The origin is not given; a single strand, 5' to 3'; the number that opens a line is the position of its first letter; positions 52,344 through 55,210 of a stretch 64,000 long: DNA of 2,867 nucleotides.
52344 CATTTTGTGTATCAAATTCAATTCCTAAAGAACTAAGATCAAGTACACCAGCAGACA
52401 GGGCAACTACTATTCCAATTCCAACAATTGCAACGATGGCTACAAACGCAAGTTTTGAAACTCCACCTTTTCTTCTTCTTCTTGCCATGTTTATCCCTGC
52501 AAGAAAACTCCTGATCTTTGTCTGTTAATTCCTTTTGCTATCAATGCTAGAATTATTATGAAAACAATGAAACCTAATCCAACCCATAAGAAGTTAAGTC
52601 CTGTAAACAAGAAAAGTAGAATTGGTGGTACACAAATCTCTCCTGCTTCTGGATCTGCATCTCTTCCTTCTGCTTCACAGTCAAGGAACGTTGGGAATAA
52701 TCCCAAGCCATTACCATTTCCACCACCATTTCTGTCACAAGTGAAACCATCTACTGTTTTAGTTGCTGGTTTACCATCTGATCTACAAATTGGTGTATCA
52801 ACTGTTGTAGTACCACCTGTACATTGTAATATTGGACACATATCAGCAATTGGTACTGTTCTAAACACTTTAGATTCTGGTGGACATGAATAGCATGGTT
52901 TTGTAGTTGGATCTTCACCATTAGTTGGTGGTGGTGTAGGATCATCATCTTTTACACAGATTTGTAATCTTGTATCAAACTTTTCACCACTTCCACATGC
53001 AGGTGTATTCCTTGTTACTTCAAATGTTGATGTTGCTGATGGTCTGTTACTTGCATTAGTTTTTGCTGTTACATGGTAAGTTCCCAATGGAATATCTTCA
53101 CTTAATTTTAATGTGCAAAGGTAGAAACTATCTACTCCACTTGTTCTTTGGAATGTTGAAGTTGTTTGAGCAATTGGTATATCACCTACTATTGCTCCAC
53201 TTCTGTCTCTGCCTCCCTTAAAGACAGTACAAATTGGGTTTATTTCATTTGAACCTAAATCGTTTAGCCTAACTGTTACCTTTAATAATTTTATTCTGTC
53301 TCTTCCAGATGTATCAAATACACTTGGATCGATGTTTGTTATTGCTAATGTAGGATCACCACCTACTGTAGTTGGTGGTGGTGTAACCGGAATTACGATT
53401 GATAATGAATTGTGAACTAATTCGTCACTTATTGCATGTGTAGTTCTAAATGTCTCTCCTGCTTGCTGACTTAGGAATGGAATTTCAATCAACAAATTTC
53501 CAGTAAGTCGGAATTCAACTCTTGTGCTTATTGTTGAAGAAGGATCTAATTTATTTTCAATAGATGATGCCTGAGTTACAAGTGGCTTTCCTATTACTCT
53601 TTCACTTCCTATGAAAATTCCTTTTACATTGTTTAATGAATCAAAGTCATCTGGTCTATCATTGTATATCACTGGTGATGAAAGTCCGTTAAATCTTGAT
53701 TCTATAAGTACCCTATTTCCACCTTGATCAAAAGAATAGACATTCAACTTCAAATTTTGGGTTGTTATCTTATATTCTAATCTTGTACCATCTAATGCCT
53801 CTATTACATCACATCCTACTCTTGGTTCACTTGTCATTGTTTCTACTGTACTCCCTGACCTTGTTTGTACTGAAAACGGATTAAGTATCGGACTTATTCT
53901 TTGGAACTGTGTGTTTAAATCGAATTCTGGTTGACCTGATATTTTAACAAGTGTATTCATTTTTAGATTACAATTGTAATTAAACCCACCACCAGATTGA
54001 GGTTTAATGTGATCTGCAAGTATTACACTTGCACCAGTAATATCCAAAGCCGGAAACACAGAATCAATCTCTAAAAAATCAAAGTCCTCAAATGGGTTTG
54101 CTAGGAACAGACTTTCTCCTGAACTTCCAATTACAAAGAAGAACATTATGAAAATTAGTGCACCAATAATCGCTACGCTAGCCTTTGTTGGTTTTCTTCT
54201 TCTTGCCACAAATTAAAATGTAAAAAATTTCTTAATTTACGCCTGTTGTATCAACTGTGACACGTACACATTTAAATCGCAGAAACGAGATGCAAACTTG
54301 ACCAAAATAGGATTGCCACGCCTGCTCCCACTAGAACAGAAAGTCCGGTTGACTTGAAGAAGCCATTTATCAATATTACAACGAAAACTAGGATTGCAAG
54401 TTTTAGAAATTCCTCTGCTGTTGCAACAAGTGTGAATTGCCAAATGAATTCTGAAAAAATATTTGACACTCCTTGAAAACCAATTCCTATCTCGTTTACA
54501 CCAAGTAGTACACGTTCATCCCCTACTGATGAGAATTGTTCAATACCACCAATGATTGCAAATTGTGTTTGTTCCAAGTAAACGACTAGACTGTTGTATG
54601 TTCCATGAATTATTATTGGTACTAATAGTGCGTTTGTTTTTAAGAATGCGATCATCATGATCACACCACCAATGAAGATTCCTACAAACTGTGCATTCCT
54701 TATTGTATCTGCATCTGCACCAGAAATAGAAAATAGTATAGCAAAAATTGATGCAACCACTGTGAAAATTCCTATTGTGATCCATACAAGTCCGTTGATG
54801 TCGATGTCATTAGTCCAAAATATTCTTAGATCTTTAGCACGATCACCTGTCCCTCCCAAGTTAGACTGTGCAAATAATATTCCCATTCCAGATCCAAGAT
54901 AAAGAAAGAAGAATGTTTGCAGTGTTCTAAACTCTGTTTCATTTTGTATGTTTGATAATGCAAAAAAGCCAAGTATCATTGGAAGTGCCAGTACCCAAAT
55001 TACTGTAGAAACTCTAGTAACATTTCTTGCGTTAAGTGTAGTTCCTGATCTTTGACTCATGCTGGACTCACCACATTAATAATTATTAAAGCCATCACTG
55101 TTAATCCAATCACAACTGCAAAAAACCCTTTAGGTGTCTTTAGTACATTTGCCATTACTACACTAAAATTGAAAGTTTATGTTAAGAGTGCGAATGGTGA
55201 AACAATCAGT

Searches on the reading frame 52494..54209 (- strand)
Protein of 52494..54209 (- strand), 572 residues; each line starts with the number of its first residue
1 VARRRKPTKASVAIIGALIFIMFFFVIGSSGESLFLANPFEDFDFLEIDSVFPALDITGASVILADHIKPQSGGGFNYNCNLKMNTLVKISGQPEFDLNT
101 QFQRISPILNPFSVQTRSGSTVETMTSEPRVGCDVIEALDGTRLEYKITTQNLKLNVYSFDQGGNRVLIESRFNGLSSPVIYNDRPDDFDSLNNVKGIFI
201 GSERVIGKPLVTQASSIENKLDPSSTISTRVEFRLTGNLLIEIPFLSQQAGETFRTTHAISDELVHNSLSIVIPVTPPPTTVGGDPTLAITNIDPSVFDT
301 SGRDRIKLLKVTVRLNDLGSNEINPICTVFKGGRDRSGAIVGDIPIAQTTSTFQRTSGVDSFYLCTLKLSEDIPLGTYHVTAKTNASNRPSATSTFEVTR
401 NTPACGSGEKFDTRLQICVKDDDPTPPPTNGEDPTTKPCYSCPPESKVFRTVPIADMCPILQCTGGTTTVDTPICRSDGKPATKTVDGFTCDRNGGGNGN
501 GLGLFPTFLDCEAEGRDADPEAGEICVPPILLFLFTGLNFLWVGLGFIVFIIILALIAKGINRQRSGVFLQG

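Call 11: search_protein_families(library=pfam, proteins=[window:52494-54209:-], max_evalue=0.01)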
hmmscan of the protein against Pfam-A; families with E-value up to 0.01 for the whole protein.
window:52494-54209:- (572 aa): 1 family
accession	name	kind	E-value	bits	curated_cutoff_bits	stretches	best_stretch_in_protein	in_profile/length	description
PF01835.25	MG2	-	0.0093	16.7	32.8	0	348-398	46-96/96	MG2 domain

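Call 45: search_protein_families(library=phrogs, proteins=[window:52494-54209:-], max_evalue=0.01)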
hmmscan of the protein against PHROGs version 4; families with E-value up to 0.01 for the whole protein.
window:52494-54209:- (572 aa): 0 families

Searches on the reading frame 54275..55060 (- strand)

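Call 11: search_protein_families(library=pfam, proteins=[window:54275-55060:-], max_evalue=0.01)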
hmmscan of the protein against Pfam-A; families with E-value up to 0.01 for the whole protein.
window:54275-55060:- (262 aa): 1 family
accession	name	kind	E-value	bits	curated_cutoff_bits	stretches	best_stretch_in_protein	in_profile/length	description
PF02517.21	Rce1-like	-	1.2e-05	26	22.4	1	100-157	42-92/93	Type II CAAX prenyl endopeptidase Rce1-like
